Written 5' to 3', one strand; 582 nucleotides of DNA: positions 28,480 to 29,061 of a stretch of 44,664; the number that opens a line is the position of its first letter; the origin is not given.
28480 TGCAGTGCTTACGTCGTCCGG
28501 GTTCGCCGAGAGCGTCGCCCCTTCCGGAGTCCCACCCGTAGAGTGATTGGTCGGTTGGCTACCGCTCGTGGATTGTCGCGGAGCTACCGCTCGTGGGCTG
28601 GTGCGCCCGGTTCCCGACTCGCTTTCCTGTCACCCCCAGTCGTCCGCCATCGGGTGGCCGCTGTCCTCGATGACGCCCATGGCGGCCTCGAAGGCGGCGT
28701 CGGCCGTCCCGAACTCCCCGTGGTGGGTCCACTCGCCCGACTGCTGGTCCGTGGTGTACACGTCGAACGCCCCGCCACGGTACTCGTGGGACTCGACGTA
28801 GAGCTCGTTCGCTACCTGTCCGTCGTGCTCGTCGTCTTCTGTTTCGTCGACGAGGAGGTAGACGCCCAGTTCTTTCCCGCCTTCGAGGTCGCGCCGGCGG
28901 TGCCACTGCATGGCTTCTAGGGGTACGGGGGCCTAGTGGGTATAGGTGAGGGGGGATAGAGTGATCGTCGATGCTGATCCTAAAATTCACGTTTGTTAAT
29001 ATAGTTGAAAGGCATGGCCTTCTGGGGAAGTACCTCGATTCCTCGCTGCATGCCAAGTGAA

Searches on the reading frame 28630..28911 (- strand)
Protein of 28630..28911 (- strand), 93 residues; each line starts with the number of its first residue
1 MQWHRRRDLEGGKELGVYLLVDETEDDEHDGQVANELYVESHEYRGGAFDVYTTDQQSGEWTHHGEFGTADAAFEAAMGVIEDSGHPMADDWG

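Call 3: search_protein_families(library=pfam, proteins=[window:28630-28911:-], max_evalue=1)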
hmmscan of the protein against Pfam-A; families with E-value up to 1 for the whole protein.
window:28630-28911:- (93 aa): 0 families

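Call 4: search_protein_families(library=ncbifam, proteins=[window:28630-28911:-], max_evalue=1)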
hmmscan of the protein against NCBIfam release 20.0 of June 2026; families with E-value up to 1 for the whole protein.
window:28630-28911:- (93 aa): 0 families
